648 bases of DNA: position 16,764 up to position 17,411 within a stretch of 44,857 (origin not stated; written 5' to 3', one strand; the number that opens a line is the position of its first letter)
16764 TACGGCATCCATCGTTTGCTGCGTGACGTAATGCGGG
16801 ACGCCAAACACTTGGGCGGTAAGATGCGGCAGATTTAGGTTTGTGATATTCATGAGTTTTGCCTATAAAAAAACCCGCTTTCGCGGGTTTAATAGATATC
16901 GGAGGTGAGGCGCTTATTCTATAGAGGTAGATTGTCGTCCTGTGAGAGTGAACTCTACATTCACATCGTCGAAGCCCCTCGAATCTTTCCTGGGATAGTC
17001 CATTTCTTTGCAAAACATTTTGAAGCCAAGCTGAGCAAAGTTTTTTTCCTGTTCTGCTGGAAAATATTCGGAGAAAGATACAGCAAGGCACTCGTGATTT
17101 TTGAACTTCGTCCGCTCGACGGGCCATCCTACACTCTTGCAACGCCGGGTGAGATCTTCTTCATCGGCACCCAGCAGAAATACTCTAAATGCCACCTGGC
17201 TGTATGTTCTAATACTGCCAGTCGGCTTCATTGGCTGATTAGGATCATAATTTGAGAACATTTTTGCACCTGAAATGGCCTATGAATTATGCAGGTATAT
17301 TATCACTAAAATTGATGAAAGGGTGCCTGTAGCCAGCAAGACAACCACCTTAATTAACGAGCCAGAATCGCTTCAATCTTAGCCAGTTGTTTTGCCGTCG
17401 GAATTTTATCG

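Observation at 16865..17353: Independent moron inside the head-gene module between portal and protease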

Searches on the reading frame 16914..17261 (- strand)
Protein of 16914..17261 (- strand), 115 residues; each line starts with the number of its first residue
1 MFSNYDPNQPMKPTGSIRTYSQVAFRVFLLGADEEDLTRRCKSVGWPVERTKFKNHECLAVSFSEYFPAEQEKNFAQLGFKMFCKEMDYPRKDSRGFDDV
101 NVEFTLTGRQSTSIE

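Call 5: search_protein_families(library=pfam, proteins=[window:16914-17261:-], max_evalue=1)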
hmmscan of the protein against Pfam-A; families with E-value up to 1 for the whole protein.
window:16914-17261:- (115 aa): 0 families

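Call 6: search_protein_families(library=phrogs, proteins=[window:16914-17261:-], max_evalue=1)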
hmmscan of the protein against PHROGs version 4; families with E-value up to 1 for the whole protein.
window:16914-17261:- (115 aa): 0 families

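Call 7: search_protein_families(library=padloc, proteins=[window:16914-17261:-], max_evalue=10)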
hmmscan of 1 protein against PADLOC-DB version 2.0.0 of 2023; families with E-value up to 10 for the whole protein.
window:16914-17261:- (115 aa): 0 families

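Call 12: find_homologous_proteins(query=window:16914-17261:-, max_evalue=0.01)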
Query window:16914-17261:- (115 aa): 2 proteins with E <= 0.01 among 4 candidates.
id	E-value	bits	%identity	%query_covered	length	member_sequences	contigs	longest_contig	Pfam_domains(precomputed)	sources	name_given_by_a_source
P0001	2.6e-73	261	100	100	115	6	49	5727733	-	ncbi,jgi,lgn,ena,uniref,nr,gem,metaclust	ncbi:hypothetical protein QY077_05705 [Klebsiella oxytoca]|jgi:hypothetical protein|uniref:hypotheti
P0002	4.0e-46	174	86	80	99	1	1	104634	-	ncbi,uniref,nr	ncbi:hypothetical protein [Klebsiella oxytoca]|uniref:hypothetical protein n=1 Tax=Klebsiella oxytoc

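Call 13: search_dna_similar(query=window:16914-17261:-, collection=phages, mode=protein, max_evalue=1, max_rows=30)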
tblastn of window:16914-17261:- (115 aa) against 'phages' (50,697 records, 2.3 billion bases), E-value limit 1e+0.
Records with a match: 1; places in all: 1; records where one place covers at least 80% of the query: 0.
Best place of each record, by identity: <60% 1.
By first word of the organism name: Rhodobacter 1.
By host as written in the record: Rhodobacter capsulatus YW1 1.
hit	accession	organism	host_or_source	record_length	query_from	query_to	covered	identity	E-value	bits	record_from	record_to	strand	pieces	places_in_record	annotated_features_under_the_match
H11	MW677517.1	Rhodobacter phage RcKemmy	Rhodobacter capsulatus YW1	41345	23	60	33%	36.8%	3e-1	35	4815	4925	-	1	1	7: hypothetical protein | 8: portal protein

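Call 14: search_dna_similar(query=window:16914-17261:-, collection=plasmids, mode=protein, max_evalue=1, max_rows=30)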
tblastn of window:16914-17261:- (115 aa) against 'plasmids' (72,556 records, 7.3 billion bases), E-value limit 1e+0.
No match.

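Call 16: find_encoding_contigs(protein=P0001, flank=6000, max_places=10)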
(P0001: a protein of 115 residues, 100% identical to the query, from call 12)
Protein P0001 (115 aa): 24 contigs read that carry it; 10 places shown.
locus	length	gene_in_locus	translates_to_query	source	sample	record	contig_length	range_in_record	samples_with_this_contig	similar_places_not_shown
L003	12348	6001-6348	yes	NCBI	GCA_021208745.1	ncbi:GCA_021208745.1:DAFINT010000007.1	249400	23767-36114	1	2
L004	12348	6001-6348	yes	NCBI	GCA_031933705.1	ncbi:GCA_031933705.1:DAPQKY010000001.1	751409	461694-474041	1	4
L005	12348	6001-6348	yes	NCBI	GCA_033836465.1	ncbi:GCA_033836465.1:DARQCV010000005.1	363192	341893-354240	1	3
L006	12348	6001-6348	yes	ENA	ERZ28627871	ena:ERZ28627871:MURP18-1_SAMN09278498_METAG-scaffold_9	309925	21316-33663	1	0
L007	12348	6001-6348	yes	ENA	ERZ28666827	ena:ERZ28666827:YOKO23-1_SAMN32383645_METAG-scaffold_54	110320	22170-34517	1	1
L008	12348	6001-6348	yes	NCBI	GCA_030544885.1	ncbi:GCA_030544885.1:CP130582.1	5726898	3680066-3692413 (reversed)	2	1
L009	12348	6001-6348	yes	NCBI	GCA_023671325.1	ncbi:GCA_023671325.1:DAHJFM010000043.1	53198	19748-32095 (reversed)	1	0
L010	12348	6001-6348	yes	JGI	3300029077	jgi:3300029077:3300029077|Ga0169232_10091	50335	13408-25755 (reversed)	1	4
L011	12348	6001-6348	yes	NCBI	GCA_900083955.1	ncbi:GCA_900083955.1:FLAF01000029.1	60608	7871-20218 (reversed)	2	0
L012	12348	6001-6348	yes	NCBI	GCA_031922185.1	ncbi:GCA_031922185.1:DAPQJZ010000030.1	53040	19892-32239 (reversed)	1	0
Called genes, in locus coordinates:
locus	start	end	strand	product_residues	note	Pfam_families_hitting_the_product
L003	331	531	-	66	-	-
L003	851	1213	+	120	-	PF01844:HNH, PF14279:HNH_5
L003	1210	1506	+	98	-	-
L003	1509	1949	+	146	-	-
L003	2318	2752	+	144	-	PF05119:Terminase_4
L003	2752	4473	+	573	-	PF03354:TerL_ATPase, PF20441:TerL_nuclease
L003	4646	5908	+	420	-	PF04860:Phage_portal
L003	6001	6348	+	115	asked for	-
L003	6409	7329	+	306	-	PF25145:NfeD1b_N, PF01343:Peptidase_S49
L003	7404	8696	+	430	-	PF05065:Phage_capsid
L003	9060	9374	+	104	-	PF05135:Phage_connect_1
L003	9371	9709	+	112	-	PF05521:Phage_HCP (weak)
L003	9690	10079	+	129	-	-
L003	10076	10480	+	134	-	PF04883:HK97-gp10_like (weak)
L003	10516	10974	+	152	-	PF16463:Phage_TTP_13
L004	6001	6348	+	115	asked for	-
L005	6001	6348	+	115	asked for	-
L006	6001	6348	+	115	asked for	-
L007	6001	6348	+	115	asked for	-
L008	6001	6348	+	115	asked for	-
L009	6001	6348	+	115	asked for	-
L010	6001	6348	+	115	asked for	-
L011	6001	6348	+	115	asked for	-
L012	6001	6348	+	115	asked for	-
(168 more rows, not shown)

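Call 17: find_encoding_contigs(protein=P0002, flank=6000, max_places=5)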
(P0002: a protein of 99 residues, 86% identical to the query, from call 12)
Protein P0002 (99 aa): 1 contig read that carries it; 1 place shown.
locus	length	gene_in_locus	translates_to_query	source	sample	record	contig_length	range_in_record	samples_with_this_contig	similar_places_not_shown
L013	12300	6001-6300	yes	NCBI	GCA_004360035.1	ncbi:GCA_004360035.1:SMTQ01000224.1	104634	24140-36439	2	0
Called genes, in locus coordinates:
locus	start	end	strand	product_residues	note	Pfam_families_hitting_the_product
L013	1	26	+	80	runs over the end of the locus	-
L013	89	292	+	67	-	-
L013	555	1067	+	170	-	-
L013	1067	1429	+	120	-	PF01844:HNH, PF14279:HNH_5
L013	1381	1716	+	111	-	-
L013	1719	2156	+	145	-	-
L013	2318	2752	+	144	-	PF05119:Terminase_4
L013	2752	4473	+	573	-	PF03354:TerL_ATPase, PF20441:TerL_nuclease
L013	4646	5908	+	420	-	PF04860:Phage_portal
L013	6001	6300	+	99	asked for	-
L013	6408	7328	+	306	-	PF25145:NfeD1b_N, PF01343:Peptidase_S49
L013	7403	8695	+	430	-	PF05065:Phage_capsid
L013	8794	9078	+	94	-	-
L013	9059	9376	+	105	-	PF05135:Phage_connect_1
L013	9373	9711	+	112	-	PF05521:Phage_HCP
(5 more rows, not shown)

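Call 26: search_protein_representatives(protein=window:16914-17261:-)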
Query: 115 residues. Proteins with E-value up to 0.001 (for the whole library): 3; up to 1e-10: 2; up to 1e-30: 1. The best 3 are listed.
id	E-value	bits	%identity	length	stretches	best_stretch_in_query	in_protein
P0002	1.3e-46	173.7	86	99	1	1-92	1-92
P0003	2.1e-25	105.3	45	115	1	1-115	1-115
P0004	6.5e-08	49.0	-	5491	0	-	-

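Call 28: find_encoding_contigs(protein=P0003, flank=8000, max_places=10)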
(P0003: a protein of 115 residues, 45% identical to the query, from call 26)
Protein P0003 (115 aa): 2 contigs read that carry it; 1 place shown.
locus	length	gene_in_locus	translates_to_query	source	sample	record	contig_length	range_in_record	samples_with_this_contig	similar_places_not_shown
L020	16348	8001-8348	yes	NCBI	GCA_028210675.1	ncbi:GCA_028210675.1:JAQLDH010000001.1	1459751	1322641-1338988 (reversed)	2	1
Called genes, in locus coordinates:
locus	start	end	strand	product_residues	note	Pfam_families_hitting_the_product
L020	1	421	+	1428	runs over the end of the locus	PF18883:AC_1, PF03797:Autotransporter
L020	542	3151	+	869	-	PF18883:AC_1, PF03797:Autotransporter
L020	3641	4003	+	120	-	PF14279:HNH_5, PF01844:HNH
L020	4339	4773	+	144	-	PF05119:Terminase_4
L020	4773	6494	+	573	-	PF03354:TerL_ATPase, PF20441:TerL_nuclease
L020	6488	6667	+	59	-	-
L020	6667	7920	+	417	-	PF04860:Phage_portal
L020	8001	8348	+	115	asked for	-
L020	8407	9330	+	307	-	PF25145:NfeD1b_N (weak), PF01343:Peptidase_S49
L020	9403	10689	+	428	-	PF05065:Phage_capsid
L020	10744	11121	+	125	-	-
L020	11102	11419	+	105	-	PF05135:Phage_connect_1 (weak)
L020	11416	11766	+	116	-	-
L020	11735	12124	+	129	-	-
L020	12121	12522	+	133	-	PF04883:HK97-gp10_like (weak)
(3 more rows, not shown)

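Call 29: predict_structure(protein=window:16914-17261:-)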
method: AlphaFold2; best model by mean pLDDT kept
length: 115 residues; sequences in the alignment: 1
mean_pLDDT: 57.1   pTM: 0.41
mean pLDDT of the five models: 57.1, 41.5, 40.4, 40.4, 39.2
residues with pLDDT >= 90: 0; 70-90: 10; 50-70: 79; < 50: 26
segments of 3 or more residues with pLDDT < 50: 1-4, 54-58, 92-100, 108-115
pLDDT, mean of each block of 10 residues (from residue 1): 54 54 57 67 68 50 57 65 66 43 51 45
secondary structure, 60 per line:
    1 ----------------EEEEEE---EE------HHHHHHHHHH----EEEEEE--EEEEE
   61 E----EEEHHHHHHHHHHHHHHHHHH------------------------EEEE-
elements in order: E17-22 H34-43 E48-53 E56-61 E66-68 H69-86 E111-114

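Call 32: list_cluster_members(proteins=[P0003, P0001])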
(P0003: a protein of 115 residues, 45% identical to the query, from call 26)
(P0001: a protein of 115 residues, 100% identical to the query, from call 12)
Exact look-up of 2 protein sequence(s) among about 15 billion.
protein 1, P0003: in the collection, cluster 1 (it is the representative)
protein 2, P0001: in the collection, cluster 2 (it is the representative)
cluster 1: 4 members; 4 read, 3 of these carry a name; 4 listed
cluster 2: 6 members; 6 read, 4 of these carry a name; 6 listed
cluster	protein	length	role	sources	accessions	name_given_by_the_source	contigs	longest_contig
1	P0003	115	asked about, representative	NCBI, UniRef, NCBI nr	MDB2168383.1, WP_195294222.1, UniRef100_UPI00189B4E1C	hypothetical protein [Citrobacter farmeri] | hypothetical protein n=1 Tax=Citrobacter farmeri TaxID=67824 RepID=UPI00189B4E1C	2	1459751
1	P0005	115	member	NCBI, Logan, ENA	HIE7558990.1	TPA: hypothetical protein ACXPG1_004564 [Citrobacter amalonaticus]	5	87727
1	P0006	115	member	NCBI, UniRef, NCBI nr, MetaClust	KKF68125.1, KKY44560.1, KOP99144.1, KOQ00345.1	hypothetical protein [Citrobacter amalonaticus] | hypothetical protein n=1 Tax=Citrobacter amalonaticus TaxID=35703 RepID=UPI0006211896 | status=active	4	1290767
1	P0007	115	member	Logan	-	-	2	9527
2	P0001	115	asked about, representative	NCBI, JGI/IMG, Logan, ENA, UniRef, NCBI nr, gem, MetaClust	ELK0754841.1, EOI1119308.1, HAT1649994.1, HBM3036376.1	hypothetical protein QY077_05705 [Klebsiella oxytoca] | hypothetical protein | hypothetical protein n=1 Tax=Enterobacterales TaxID=91347 RepID=UPI0007CD3376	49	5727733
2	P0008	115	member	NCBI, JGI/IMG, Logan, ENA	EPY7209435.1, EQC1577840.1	hypothetical protein ACY2PL_000019 [Klebsiella oxytoca] | hypothetical protein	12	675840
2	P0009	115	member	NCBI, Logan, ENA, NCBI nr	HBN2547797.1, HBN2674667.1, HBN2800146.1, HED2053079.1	TPA: hypothetical protein L2B17_005229 [Klebsiella oxytoca] | hypothetical protein [Klebsiella oxytoca]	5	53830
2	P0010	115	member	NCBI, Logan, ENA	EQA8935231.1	hypothetical protein ACX9Q3_003913 [Klebsiella oxytoca]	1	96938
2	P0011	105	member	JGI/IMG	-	-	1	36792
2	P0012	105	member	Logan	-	-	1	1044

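Call 36: find_homologous_proteins(query=A2, max_evalue=1)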
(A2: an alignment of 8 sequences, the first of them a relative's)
Query A2 (8 sequences) (115 aa, profile of the alignment): 3 proteins with E <= 1 among 22 candidates.
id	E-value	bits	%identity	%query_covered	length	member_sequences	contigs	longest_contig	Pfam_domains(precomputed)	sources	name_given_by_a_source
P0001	1.4e-63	230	100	100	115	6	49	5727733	-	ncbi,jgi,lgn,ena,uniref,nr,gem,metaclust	ncbi:hypothetical protein QY077_05705 [Klebsiella oxytoca]|jgi:hypothetical protein|uniref:hypotheti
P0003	9.8e-62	224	45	100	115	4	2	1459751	-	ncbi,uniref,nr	ncbi:hypothetical protein [Citrobacter farmeri]|uniref:hypothetical protein n=1 Tax=Citrobacter farm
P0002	1.0e-41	160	86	80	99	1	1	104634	-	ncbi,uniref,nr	ncbi:hypothetical protein [Klebsiella oxytoca]|uniref:hypothetical protein n=1 Tax=Klebsiella oxytoc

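Call 38: search_solved_structures(query=A2, max_evalue=10)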
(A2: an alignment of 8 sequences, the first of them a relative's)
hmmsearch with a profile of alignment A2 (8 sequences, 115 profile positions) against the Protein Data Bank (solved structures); distinct sequences matched with E-value up to 10: 0.

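Call 44: predict_structure(alignment_id=A3)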
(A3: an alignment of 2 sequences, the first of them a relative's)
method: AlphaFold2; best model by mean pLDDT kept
length: 115 residues; sequences in the alignment: 2
mean_pLDDT: 59.3   pTM: 0.49
mean pLDDT of the five models: 59.3, 54.8, 54.4, 54.2, 50.9
residues with pLDDT >= 90: 0; 70-90: 36; 50-70: 43; < 50: 36
segments of 3 or more residues with pLDDT < 50: 1-16, 83-98, 112-115
pLDDT, mean of each block of 10 residues (from residue 1): 40 47 62 73 81 72 71 70 43 44 57 43
secondary structure, 60 per line:
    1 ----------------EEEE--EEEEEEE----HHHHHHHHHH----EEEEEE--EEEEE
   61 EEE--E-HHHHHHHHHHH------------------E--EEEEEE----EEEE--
elements in order: E17-20 E23-29 H34-43 E48-53 E56-63 H68-78 E100-105 E110-113

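Call 48: fold_search(model_id=the predicted structure, library=viral)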
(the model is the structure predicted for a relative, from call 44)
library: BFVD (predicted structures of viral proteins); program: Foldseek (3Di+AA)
matches with E <= 10: 1136; with E <= 0.001: 0
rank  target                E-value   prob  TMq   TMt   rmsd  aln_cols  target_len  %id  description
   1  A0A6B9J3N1            1.3e-03  0.99  0.40  0.44  10.3       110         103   14  Uncharacterized protein [Rhizobium phage RL2RES]
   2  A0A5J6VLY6            2.8e-02  0.96  0.38  0.37  12.8       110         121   14  RRM domain-containing protein [Megaviridae environmental sample]
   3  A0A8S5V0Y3            3.0e-02  0.96  0.39  0.54   5.6        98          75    9  Uncharacterized protein [Siphoviridae sp. ct3r22]
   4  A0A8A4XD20            3.1e-02  0.95  0.34  0.23   8.0        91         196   12  Uncharacterized protein [Grus japonensis Chaphamaparvovirus]
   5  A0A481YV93            3.5e-02  0.97  0.32  0.25   4.0        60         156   12  Uncharacterized protein [Marseillevirus LCMAC102]
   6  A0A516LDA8            4.0e-02  0.90  0.38  0.10   7.4       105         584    8  (no name in the UniProt tables at hand)
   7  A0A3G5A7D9            6.1e-02  0.80  0.31  0.05   9.1        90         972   11  Subtilase family serine protease [Homavirus sp.]
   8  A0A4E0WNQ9            6.1e-02  0.69  0.32  0.41   5.1        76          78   14  (no name in the UniProt tables at hand)
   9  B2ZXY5                6.4e-02  0.89  0.44  0.46   5.9       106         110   11  Uncharacterized protein [Ralstonia phage phiRSL1]
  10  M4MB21                6.4e-02  0.85  0.33  0.16   7.5        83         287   16  (no name in the UniProt tables at hand)
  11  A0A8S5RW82            6.4e-02  0.84  0.35  0.25   7.4        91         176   12  Uncharacterized protein [Siphoviridae sp. ctHip2]
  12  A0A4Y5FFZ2            6.8e-02  0.80  0.36  0.44   5.3       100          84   11  (no name in the UniProt tables at hand)
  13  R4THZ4                7.2e-02  0.47  0.34  0.20  16.5       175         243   11  (no name in the UniProt tables at hand)
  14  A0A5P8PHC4            8.6e-02  0.90  0.34  0.47   5.3        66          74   12  Uncharacterized 8.8 kDa protein in frd-Gp32 intergenic region [Serratia phage Muldoon]
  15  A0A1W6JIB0            9.7e-02  0.66  0.33  0.06  12.8        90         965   13  Uncharacterized protein [Lactococcus phage AM6]
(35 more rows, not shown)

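Call 59: search_protein_families(library=ncbifam, proteins=[P0001, P0003], max_evalue=10)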
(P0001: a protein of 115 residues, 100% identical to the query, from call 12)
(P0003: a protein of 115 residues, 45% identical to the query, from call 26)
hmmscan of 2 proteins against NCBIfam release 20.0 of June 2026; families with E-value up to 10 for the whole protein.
P0001 (115 aa): 0 families

P0003 (115 aa): 1 family
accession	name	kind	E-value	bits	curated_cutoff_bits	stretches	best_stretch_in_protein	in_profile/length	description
TIGR00653.1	GlnA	equivalog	0.13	11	429.15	1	16-98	118-198/462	type I glutamate--ammonia ligase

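Call 60: search_protein_families(library=pfam, proteins=[P0003], max_evalue=10)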
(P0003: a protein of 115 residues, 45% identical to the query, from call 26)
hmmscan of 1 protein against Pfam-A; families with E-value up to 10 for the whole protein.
P0003 (115 aa): 0 families
